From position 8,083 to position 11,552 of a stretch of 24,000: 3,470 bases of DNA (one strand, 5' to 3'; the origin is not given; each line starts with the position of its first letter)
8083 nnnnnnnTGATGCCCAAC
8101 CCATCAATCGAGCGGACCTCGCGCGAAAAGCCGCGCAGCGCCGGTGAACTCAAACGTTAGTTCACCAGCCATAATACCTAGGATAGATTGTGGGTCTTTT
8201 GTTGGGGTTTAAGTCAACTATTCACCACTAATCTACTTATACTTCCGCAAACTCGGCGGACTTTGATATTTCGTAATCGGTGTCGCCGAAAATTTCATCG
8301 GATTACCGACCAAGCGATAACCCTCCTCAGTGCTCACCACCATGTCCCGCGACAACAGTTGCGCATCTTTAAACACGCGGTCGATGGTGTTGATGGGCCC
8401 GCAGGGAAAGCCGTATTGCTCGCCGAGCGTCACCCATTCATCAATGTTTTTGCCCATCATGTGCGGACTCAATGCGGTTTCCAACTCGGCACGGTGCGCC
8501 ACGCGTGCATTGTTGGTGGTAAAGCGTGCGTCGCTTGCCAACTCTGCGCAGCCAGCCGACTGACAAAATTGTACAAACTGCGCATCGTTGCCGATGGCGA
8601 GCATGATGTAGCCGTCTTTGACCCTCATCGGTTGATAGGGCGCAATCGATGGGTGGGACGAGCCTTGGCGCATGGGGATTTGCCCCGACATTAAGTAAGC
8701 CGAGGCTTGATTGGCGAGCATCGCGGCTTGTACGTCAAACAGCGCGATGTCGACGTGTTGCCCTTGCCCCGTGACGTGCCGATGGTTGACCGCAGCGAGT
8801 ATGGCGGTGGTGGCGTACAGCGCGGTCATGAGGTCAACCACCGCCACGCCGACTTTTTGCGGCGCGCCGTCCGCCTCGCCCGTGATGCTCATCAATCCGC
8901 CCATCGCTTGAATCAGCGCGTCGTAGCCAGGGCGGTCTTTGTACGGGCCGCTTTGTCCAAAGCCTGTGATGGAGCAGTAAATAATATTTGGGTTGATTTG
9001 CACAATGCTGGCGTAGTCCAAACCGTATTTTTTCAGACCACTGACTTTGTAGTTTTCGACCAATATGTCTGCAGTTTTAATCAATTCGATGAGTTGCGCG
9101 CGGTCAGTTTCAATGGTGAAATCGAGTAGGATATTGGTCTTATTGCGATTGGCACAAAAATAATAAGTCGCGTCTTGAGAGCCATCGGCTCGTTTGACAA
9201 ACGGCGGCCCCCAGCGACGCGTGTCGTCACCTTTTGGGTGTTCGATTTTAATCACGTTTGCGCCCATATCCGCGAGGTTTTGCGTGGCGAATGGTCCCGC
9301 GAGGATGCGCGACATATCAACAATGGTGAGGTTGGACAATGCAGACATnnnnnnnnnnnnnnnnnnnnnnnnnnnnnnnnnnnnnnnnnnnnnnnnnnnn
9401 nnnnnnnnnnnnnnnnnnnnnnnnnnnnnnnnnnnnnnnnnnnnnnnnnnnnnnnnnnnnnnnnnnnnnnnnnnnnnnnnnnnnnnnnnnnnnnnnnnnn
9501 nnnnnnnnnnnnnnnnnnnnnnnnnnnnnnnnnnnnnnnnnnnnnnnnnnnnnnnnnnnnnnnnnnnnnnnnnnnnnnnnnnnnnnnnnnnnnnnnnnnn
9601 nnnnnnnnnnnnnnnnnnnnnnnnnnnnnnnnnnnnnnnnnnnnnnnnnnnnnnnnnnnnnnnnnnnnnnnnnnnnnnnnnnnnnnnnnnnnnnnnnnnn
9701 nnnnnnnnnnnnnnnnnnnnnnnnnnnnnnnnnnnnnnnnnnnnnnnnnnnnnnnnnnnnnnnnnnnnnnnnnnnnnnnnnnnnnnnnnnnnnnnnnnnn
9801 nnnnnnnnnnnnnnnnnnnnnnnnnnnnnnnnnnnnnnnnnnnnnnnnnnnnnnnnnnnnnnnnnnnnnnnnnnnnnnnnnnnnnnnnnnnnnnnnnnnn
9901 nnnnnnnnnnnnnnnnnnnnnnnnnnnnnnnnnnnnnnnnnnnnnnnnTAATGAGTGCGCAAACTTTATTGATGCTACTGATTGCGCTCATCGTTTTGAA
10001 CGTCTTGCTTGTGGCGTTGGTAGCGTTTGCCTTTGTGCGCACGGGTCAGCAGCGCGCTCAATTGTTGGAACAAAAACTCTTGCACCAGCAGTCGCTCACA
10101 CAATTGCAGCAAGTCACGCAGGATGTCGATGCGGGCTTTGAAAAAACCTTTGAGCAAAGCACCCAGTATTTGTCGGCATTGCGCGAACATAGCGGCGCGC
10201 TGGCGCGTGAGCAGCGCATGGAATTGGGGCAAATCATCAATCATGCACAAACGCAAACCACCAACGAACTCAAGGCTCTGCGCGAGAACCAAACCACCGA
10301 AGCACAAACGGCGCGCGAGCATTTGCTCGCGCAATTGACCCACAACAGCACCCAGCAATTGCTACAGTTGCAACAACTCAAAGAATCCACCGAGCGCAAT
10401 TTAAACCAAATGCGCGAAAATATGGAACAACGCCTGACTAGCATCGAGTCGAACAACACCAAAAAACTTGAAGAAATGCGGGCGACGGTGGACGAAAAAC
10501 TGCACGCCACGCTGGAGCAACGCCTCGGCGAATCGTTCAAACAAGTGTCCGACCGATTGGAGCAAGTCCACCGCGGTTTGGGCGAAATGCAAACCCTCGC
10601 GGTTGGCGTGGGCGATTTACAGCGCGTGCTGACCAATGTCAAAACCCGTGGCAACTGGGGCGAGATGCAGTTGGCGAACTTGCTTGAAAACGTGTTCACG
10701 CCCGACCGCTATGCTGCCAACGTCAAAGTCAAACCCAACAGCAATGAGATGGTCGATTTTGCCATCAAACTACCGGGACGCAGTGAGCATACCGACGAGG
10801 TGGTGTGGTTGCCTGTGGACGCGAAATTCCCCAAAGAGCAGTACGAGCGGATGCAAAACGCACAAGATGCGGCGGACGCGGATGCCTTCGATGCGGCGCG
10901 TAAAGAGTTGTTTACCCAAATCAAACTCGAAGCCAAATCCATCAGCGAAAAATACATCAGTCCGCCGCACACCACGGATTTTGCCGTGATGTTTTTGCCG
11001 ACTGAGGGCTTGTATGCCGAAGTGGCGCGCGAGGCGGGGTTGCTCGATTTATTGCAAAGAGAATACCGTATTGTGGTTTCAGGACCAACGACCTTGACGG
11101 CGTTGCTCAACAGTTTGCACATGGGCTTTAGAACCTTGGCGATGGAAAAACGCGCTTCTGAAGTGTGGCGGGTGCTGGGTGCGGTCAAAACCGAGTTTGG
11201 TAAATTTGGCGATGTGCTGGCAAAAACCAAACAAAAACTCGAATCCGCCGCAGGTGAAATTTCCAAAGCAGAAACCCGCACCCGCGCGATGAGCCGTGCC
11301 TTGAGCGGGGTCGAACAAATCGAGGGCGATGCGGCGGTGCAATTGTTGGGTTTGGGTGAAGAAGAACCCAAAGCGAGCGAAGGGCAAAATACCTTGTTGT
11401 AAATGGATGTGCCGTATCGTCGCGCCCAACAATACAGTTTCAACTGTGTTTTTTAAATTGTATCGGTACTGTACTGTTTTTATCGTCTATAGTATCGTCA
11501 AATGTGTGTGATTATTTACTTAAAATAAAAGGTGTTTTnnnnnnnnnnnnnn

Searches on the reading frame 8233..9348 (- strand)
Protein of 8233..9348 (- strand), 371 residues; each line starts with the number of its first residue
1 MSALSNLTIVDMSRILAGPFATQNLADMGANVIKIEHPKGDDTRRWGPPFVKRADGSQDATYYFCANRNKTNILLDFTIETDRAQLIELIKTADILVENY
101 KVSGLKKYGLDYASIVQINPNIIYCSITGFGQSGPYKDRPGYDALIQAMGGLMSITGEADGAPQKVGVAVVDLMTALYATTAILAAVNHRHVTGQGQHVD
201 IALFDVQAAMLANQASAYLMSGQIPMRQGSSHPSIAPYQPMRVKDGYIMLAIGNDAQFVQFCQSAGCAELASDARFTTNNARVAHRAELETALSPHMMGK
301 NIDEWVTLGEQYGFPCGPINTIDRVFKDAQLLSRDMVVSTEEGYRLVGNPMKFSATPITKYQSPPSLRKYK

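Call 6: search_protein_families(library=pfam, proteins=[window:8233-9348:-], max_evalue=0.01)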
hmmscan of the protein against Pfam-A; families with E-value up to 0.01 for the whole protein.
window:8233-9348:- (371 aa): 1 family
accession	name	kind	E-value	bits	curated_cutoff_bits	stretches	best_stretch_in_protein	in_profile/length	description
PF02515.22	CoA_transf_3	-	3.8e-122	408.4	23.3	1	4-367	1-362/366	CoA-transferase family III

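Call 9: find_encoding_contigs(protein=window:8233-9348:-, flank=10000, max_places=10)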
Protein window:8233-9348:- (371 aa): no gene with exactly this product is on record in the collection.

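Call 22: find_related_loci(query=window:8233-9348:-, collection=genome_contigs, flank=10000)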
Query window:8233-9348:- (371 aa) in genome_contigs; peptide patterns used: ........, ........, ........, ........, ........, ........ (x = any residue, [..] = any of these).
600 stretches matched a pattern (row limit reached: there are more); 535 encode a relative of the query (tblastn E <= 1e-3); the best 80 are kept; 80 distinct loci.
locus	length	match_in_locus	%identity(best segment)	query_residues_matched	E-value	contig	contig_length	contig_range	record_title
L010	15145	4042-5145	76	2-369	0e+0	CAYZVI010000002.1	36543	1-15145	MAG TPA_asm: uncultured Hydromonas sp. isolate binchicken_co263_165 genome assembly, contig: NODE_559_length_36543_cov_1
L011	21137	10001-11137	61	2-370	1e-155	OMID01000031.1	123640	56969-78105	Oxalobacteraceae bacterium isolate AM_0228 genome assembly, contig: AM_0228_31, whole genome shotgun sequence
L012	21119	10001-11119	62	2-365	1e-156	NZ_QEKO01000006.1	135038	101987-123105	Pusillimonas noertemannii strain DSM 10065 Ga0215686_106, whole genome shotgun sequence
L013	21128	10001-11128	62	2-367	6e-154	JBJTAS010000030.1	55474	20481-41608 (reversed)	MAG: Oxalobacteraceae bacterium isolate samp_4332_VAMB_1178 samp_4332_1813135, whole genome shotgun sequence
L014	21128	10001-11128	60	2-367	5e-153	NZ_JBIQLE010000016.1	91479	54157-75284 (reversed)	MAG: Pusillimonas sp. isolate mag.51g NODE_283_length_91479, whole genome shotgun sequence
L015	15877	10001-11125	60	3-367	6e-152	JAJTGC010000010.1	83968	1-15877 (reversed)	MAG: Oxalobacteraceae bacterium isolate 49613_E43 Sample_49613_scaffold_263, whole genome shotgun sequence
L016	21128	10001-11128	63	2-367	1e-154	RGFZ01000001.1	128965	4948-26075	MAG: Oxalobacteraceae bacterium isolate WB7_2B_035 contig_100_0, whole genome shotgun sequence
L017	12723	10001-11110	56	4-367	6e-135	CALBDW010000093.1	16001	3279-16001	MAG TPA_asm: uncultured Bdellovibrionales bacterium isolate SRR5251193_bin.21_CONCOCT_v1.1_MAG genome assembly, contig:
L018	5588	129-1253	53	4-367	8e-131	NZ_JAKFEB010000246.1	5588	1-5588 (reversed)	MAG: Brevundimonas sp. isolate LC062 contig-124_11281, whole genome shotgun sequence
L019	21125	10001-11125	53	4-367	6e-129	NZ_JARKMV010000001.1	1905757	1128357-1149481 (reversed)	Brevundimonas sp. BR2-1 BR2-1_1, whole genome shotgun sequence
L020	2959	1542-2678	51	3-370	2e-134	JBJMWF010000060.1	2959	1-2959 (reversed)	MAG: Vitreoscilla sp. isolate H2_16_all_fractions_metab_conc_71_69_31 k255_1343745, whole genome shotgun sequence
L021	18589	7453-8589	51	3-370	8e-129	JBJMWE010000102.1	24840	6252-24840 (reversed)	MAG: Vitreoscilla sp. isolate H1_18_all_fractions_metab_conc_47_71_15 k255_1815161, whole genome shotgun sequence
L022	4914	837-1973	50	3-370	1e-128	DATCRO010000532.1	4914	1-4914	MAG TPA_asm: Burkholderiaceae bacterium isolate SMAG_U7281 k141_512547, whole genome shotgun sequence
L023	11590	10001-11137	50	3-370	1e-127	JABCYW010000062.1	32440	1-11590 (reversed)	MAG: Betaproteobacteria bacterium isolate Inc-BW-H-2-M_MAG61 Ga0210384_10001439, whole genome shotgun sequence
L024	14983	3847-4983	50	3-370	2e-127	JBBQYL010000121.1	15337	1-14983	MAG: Burkholderiales bacterium isolate Co_metawrap_2161 Cmw_2161_k141_17940786_length_15337_cov_8.0000, whole genome sho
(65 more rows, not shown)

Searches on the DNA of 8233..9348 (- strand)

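Call 86: search_with_rna_model(model_id=R1, source=L010, filters=off, max_evalue=10, show_alignments=4)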
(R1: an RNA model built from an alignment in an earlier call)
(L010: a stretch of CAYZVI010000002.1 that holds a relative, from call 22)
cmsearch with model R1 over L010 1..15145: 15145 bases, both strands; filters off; matches with E-value up to 10: 2.
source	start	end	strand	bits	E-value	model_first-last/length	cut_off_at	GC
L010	567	580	-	7.4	8.1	1-52/52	no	0.14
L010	5155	5184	-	7.1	10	1-52/52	no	0.17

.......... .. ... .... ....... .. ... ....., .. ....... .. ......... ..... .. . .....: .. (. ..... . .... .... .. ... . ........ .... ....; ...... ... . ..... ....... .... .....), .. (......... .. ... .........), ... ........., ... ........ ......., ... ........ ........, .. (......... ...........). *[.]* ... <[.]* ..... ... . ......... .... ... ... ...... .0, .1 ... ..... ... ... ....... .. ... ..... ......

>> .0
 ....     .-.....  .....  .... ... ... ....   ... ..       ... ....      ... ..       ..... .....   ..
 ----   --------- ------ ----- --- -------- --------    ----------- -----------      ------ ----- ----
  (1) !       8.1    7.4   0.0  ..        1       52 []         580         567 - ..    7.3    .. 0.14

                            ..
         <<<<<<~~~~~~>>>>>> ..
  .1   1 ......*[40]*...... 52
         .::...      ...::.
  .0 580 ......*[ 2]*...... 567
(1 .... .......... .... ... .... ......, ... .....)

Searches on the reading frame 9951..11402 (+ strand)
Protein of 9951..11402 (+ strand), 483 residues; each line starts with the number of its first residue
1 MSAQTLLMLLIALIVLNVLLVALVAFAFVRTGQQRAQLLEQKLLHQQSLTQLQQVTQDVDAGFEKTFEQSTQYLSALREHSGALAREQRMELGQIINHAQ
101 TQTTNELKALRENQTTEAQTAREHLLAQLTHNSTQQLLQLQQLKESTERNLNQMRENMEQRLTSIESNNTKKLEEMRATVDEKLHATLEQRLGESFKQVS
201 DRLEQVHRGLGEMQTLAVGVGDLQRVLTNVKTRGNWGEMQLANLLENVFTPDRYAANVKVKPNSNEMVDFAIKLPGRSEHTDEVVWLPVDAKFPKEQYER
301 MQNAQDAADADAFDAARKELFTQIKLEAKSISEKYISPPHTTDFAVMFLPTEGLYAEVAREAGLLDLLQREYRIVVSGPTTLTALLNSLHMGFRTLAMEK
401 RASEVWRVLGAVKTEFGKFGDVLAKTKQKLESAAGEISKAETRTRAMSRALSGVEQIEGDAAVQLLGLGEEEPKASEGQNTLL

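Call 6: search_protein_families(library=pfam, proteins=[window:9951-11402:+], max_evalue=0.01)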
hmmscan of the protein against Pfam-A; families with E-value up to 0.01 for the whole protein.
window:9951-11402:+ (483 aa): 2 families
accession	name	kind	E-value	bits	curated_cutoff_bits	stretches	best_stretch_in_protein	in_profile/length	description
PF02646.22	RmuC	-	6.9e-76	255.6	26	1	171-459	1-286/291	RmuC family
PF01442.23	Apolipoprotein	-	0.0049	17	90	0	49-211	32-175/190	Apolipoprotein A1/A4/E domain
